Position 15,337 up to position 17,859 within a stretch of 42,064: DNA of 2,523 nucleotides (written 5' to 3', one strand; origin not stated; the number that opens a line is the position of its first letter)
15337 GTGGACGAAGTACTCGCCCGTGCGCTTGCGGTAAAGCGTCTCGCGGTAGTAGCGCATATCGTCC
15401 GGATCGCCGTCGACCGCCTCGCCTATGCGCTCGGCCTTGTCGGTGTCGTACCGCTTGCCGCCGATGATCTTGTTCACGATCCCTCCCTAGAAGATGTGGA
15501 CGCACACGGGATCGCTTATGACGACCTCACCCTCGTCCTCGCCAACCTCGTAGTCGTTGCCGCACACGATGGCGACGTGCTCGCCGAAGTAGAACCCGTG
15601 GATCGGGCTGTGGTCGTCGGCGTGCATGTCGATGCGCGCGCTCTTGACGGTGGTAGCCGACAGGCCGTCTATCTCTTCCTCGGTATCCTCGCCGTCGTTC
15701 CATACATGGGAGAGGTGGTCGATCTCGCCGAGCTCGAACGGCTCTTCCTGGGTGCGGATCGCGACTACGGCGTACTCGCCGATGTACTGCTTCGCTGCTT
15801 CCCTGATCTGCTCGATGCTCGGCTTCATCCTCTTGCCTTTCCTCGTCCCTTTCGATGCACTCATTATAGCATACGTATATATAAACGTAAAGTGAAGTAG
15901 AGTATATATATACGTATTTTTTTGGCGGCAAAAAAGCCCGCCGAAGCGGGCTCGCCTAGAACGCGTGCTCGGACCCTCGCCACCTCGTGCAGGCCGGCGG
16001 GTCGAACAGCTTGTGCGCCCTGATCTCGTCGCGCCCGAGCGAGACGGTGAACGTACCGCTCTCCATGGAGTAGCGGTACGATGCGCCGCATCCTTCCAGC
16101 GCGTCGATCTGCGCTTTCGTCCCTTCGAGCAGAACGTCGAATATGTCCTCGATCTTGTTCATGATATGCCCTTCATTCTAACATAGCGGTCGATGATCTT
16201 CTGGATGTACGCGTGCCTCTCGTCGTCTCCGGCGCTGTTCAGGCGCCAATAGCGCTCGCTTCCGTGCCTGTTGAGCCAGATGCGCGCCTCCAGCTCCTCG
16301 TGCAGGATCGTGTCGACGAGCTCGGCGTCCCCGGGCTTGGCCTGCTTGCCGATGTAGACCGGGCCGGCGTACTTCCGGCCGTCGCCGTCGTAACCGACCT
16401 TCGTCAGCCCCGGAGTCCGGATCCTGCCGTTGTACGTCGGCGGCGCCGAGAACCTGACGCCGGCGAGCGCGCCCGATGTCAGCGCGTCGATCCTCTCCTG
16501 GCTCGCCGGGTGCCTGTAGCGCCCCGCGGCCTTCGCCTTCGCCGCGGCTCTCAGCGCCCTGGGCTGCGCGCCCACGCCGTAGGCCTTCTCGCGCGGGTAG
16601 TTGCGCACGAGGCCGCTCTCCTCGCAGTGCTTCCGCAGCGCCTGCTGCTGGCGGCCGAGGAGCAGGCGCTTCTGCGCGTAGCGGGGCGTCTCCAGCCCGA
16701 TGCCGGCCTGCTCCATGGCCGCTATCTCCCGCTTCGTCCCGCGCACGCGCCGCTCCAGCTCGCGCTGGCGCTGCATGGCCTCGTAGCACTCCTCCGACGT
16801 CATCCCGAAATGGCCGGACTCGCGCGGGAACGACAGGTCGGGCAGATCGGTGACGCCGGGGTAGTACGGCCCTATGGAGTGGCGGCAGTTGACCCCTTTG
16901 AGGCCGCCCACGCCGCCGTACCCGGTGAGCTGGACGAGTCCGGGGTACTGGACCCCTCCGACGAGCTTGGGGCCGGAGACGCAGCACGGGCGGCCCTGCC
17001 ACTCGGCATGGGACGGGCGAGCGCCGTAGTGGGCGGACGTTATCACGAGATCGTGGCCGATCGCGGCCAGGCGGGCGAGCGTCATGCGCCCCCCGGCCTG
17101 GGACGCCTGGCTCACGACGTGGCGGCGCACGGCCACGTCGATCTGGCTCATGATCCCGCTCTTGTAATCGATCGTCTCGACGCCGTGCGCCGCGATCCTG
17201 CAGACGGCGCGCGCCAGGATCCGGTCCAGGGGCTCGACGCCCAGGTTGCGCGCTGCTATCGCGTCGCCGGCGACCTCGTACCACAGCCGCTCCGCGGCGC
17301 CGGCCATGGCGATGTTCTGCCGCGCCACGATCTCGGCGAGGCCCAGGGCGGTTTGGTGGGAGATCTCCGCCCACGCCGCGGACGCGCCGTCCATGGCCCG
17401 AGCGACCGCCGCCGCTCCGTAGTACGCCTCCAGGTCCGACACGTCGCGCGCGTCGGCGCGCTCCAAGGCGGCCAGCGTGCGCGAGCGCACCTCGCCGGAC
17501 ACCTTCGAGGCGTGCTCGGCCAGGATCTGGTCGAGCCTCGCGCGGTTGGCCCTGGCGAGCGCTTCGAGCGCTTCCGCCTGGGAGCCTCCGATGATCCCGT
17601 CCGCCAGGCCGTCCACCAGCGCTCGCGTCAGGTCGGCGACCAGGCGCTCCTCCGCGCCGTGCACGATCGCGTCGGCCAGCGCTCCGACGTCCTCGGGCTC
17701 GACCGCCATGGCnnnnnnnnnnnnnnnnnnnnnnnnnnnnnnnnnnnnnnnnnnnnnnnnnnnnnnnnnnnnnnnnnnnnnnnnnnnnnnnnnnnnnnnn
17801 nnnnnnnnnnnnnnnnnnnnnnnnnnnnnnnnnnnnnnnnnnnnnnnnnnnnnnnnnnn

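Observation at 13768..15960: AT-rich moron island with its own terminator and promoter, encoding a 5x Cys-repeat/AP2 protein plus two small proteins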

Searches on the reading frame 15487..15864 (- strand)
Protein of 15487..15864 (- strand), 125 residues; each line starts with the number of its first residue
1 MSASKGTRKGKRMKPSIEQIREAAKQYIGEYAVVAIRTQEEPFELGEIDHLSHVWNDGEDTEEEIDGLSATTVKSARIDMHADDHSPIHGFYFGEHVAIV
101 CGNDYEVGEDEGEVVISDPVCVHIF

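Call 4: search_protein_families(library=pfam, proteins=[window:15487-15864:-], max_evalue=0.1)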
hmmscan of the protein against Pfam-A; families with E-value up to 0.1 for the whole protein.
window:15487-15864:- (125 aa): 0 families

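Call 5: search_protein_families(library=phrogs, proteins=[window:15487-15864:-], max_evalue=0.01)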
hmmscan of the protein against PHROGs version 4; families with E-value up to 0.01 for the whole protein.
window:15487-15864:- (125 aa): 1 family
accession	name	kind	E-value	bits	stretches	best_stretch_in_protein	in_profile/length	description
phrog_18666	-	unknown function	4.4e-08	34.5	1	31-125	20-128/130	-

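Call 7: search_protein_families(library=ncbifam, proteins=[window:15487-15864:-], max_evalue=0.1)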
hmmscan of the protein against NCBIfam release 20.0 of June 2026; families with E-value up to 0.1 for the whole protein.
window:15487-15864:- (125 aa): 0 families

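Call 8: search_protein_families(library=padloc, proteins=[window:15487-15864:-], max_evalue=0.1)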
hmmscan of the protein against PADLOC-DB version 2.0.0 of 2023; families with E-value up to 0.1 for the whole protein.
window:15487-15864:- (125 aa): 0 families

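Call 30: search_protein_families(library=pfam, proteins=[window:15490-15828:-], max_evalue=0.1)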
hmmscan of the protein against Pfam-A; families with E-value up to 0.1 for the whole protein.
seq(113 aa): 0 families

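Call 41: search_solved_structures(query=window:15490-15828:-, max_evalue=10)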
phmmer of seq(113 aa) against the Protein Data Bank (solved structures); distinct sequences matched with E-value up to 10: 7.
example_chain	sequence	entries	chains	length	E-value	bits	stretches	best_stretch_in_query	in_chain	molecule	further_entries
2rlq_A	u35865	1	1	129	0.026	18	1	16-101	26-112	Complement factor H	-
3gau_A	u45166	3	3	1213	0.12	15.9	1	16-101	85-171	Complement factor H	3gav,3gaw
1haq_A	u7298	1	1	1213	0.12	15.9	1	16-101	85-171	COMPLEMENT FACTOR H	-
2wii_C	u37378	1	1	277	0.13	15.8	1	16-101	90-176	COMPLEMENT FACTOR H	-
2qfg_A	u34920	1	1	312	0.15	15.6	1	16-101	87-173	Complement factor H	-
5o32_C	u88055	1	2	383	0.21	15.2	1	16-101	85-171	Complement factor H,Complement factor H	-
5o35_C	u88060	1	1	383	0.21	15.2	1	16-101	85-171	Complement factor H,Complement factor H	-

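Call 42: find_homologous_proteins(query=window:15490-15828:-)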
Query seq(113 aa) (113 aa): 23 proteins with E <= 0.001 among 26 candidates.
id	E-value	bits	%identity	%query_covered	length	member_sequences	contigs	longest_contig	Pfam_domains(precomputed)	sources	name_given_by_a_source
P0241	2.3e-68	246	98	100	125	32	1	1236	-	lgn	-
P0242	2.2e-64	233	91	100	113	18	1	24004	-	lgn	-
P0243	2.6e-59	216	85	100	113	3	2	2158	-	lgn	-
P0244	1.3e-54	201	81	100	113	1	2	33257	-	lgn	-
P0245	2.3e-51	191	77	100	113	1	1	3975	-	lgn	-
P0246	5.2e-43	164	67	100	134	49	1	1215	-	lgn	-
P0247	1.1e-42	163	66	100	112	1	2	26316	-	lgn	-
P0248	2.9e-41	158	65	100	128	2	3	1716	-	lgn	-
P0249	6.2e-40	154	64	100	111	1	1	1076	-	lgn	-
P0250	1.3e-38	150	63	100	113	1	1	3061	-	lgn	-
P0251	2.9e-31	126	56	98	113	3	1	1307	-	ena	-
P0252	5.6e-31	125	50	97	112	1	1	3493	-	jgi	jgi:hypothetical protein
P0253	5.0e-30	122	54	97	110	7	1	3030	-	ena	-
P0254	2.7e-26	110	54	97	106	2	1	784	-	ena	-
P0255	4.3e-25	106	51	95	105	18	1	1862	-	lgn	-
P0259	1.0e-20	92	46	97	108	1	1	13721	-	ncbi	-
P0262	2.4e-18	84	49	84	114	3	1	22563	-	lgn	-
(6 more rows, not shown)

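Call 43: find_encoding_contigs(protein=P0247, flank=5000, max_places=3)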
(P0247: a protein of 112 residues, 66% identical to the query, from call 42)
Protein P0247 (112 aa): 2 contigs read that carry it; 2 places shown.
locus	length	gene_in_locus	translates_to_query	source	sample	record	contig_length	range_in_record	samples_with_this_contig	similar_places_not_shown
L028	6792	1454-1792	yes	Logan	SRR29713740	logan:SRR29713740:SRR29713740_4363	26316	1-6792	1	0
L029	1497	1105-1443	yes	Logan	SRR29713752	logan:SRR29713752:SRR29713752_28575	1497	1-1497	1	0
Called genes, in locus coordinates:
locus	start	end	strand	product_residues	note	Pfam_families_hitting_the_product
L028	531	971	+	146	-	PF21531:Rv2175c_wHTH (weak), PF12728:HTH_17 (weak)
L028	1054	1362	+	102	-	-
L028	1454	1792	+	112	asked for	-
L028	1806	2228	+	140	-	-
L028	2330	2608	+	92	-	-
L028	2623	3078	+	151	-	-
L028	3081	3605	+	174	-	-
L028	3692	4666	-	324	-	PF25309:ELLD, PF14200:RicinB_lectin_2 (faint)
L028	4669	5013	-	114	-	PF05105:Phage_holin_4_1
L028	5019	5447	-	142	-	PF02839:CBM_5_12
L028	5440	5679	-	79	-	-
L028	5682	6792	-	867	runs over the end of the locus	PF10651:BppU_N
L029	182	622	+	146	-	PF21531:Rv2175c_wHTH (weak), PF12728:HTH_17 (weak)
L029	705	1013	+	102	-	-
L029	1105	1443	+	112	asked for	-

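Call 44: find_encoding_contigs(protein=P0259, flank=5000, max_places=3)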
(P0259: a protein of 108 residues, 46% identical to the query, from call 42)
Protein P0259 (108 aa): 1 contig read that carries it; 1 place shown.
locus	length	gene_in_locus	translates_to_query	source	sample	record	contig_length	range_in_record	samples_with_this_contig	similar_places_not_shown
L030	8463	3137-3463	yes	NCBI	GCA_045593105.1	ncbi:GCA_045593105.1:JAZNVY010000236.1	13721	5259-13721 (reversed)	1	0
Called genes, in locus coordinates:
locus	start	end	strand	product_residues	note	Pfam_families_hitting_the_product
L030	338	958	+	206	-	-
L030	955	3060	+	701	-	PF03175:DNA_pol_B_2 (weak)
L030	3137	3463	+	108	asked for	-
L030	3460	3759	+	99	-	-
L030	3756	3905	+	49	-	-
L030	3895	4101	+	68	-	-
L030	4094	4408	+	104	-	-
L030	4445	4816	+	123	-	PF00436:SSB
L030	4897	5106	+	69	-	-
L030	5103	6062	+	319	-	PF08239:SH3_3 (weak)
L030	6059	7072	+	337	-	PF05894:Podovirus_Gp16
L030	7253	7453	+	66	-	-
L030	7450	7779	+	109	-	-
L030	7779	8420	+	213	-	-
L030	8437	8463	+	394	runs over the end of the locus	PF25622:Phi29_MCP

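Call 45: find_encoding_contigs(protein=P0262, flank=5000, max_places=3)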
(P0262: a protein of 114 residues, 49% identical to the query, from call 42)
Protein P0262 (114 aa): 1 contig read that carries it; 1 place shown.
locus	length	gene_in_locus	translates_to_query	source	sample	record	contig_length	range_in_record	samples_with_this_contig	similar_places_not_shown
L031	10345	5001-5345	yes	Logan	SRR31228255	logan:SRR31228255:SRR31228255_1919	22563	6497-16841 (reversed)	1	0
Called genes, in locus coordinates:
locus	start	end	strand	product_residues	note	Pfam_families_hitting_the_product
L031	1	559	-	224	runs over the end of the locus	PF04233:Phage_Mu_F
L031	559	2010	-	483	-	PF05133:SPP1_portal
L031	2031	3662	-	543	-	-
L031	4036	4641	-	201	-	-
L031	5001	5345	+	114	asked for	-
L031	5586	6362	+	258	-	-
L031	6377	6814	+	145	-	-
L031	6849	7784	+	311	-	-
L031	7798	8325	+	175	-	-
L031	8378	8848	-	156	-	-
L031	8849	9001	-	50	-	-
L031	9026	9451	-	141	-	PF00436:SSB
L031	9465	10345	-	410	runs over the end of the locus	-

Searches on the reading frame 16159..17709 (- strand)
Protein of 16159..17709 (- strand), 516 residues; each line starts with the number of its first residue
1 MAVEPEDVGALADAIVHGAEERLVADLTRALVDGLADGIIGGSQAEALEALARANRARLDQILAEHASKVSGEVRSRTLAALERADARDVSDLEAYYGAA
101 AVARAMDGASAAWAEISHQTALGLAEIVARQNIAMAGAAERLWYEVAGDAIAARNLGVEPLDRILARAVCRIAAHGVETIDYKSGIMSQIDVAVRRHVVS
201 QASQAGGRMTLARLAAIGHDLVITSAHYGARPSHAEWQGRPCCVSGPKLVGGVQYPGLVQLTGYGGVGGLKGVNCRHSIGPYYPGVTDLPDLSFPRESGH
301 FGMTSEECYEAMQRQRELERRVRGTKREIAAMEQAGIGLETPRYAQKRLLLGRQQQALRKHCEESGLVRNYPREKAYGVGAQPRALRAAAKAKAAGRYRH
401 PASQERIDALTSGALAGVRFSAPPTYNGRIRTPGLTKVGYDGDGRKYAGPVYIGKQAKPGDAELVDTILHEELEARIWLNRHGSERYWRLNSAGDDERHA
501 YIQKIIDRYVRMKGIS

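Call 4: search_protein_families(library=pfam, proteins=[window:16159-17709:-], max_evalue=0.1)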
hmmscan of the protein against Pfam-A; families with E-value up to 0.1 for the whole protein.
window:16159-17709:- (516 aa): 1 family
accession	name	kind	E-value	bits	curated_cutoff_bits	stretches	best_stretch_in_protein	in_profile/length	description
PF06152.16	Phage_min_cap2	-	4.3e-49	167.8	26.3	1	18-363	19-366/366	Phage minor capsid protein 2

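Call 5: search_protein_families(library=phrogs, proteins=[window:16159-17709:-], max_evalue=0.01)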
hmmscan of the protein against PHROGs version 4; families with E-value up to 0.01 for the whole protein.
window:16159-17709:- (516 aa): 2 families
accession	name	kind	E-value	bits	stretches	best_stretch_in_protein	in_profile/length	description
phrog_581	-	head and packaging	3.4e-58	199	1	18-391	38-396/564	minor head protein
phrog_12049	-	head and packaging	2.5e-10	40.7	1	9-389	9-380/745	head morphogenesis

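Call 20: find_related_loci(query=window:16159-17709:-, collection=viral_contigs, flank=8000)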
Query window:16159-17709:- (516 aa) in viral_contigs; peptide patterns used: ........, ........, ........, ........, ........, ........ (x = any residue, [..] = any of these).
8 stretches matched a pattern; 5 encode a relative of the query (tblastn E <= 1e-3); 5 distinct loci.
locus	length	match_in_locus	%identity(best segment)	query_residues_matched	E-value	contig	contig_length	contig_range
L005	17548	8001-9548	100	1-516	0e+0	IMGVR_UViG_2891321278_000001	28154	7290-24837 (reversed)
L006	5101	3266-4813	99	1-516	0e+0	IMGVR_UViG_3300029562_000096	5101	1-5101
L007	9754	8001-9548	99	1-516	0e+0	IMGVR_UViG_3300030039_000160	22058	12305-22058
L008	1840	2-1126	99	142-516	0e+0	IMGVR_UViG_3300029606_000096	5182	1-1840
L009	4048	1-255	100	432-516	3e-51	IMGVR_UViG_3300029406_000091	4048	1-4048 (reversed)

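Call 100: list_cluster_members(proteins=[window:16159-17709:-, window:11852-12748:-, window:12761-13357:-, window:37160-38473:+, window:35299-35973:+, window:40919-41875:+])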
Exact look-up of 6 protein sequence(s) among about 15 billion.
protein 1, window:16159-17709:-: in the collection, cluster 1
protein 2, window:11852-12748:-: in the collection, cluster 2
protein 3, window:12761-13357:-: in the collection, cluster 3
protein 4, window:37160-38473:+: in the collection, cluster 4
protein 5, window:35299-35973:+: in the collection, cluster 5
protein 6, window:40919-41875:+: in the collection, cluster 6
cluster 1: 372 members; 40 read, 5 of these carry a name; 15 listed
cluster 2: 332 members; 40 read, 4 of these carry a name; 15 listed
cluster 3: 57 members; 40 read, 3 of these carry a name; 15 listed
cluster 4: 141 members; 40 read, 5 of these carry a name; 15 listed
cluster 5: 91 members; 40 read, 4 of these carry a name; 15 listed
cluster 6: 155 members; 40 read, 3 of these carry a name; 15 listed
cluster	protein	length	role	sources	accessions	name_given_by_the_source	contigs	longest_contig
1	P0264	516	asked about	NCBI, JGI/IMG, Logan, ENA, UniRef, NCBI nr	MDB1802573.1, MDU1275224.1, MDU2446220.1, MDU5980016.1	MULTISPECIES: phage minor capsid protein [Eggerthella] | hypothetical protein | Minor capsid protein n=1 Tax=Eggerthella lenta TaxID=84112 RepID=A0ABD7GKE9_EGGLN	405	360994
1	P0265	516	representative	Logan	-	-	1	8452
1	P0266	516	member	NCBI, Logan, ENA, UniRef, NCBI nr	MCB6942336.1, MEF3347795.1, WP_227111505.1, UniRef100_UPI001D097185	phage minor capsid protein [Eggerthella lenta] | phage minor capsid protein n=1 Tax=Eggerthella lenta TaxID=84112 RepID=UPI001D097185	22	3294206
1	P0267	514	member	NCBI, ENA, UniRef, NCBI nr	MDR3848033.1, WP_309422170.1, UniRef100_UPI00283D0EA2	phage minor capsid protein [Eggerthella sp.] | phage minor capsid protein n=1 Tax=Eggerthella sp. TaxID=1929886 RepID=UPI00283D0EA2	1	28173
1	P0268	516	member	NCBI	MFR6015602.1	MAG: phage minor capsid protein [Eggerthella lenta]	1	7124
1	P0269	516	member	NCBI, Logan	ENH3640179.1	hypothetical protein ABV164_004286 [Escherichia coli]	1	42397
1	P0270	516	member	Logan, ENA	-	-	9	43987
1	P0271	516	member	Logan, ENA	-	-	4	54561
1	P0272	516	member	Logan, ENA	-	-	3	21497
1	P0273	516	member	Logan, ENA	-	-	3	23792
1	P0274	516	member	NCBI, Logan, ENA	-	-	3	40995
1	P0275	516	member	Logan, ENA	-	-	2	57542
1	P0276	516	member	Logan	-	-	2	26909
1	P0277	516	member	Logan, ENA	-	-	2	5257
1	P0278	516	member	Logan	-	-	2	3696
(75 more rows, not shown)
